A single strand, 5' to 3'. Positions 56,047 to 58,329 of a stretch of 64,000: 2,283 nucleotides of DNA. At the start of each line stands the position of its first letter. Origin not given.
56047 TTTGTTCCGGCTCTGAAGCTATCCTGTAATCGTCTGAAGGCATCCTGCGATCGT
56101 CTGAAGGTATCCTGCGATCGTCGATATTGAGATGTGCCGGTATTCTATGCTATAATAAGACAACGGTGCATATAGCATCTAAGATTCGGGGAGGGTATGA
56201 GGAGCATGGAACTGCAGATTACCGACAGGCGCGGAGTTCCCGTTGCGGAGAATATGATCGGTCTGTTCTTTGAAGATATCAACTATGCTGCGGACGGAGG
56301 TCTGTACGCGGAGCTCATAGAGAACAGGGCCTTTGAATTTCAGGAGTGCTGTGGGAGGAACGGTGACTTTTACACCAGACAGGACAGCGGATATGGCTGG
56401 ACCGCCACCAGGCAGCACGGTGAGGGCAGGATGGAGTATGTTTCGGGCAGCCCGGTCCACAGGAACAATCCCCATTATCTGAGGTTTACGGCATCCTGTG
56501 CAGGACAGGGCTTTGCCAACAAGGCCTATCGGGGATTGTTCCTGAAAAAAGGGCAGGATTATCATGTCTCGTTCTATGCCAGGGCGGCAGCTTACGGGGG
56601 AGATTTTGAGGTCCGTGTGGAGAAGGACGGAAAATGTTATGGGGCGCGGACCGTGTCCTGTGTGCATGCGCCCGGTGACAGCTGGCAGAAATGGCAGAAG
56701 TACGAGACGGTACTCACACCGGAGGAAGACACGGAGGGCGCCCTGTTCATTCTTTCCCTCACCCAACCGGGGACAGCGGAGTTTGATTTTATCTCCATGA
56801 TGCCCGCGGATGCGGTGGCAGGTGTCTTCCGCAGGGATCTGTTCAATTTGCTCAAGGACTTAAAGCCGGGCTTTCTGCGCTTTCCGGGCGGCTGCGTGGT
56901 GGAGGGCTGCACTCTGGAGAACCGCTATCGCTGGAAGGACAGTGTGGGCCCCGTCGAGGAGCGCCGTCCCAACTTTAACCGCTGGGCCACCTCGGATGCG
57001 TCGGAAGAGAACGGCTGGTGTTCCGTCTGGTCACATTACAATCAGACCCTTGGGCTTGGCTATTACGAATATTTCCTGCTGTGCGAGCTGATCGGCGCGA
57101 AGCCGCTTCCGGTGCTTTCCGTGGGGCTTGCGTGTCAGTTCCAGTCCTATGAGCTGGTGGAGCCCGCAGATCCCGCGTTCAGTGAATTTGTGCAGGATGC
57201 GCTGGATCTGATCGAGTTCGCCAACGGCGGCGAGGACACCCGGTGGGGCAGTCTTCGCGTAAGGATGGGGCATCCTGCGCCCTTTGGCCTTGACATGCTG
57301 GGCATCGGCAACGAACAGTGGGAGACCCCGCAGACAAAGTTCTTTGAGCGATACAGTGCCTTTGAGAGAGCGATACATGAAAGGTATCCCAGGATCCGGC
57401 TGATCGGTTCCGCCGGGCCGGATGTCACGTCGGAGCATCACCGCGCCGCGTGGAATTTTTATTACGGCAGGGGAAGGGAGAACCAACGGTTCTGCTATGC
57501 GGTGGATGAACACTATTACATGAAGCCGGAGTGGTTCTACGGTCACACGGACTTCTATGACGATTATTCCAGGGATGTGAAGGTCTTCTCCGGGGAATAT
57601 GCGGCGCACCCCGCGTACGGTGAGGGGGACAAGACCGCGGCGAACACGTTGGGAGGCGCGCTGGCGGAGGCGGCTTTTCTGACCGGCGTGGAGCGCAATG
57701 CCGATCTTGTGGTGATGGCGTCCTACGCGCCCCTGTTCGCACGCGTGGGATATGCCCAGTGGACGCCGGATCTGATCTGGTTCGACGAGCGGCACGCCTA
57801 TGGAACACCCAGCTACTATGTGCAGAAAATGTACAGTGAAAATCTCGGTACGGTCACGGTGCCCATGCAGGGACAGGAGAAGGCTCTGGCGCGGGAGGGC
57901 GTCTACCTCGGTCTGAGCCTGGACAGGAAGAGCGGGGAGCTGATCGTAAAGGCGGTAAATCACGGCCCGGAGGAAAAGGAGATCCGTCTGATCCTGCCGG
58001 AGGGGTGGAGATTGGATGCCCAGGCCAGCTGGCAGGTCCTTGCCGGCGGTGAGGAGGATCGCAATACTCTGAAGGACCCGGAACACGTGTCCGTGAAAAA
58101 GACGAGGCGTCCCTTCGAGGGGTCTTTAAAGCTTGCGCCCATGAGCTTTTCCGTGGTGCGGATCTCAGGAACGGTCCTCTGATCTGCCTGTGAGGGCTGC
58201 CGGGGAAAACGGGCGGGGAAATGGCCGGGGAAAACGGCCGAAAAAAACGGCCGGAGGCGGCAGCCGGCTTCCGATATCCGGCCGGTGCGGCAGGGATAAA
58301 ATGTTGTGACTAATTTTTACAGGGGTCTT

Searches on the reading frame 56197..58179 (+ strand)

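Call 80: search_protein_families(library=pfam, proteins=[window:56197-58179:+], max_evalue=0.00001)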
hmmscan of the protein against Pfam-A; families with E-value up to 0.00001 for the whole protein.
window:56197-58179:+ (661 aa): 2 families
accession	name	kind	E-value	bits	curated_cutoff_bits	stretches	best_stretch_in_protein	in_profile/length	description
PF22848.2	ASD1_dom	-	1e-52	179.5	22.2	1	219-469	3-239/239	Alpha-L-arabinofuranosidase 1 domain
PF06964.18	Alpha-L-AF_C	-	3.3e-28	99.4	27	1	466-642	1-154/165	Alpha-L-arabinofuranosidase C-terminal domain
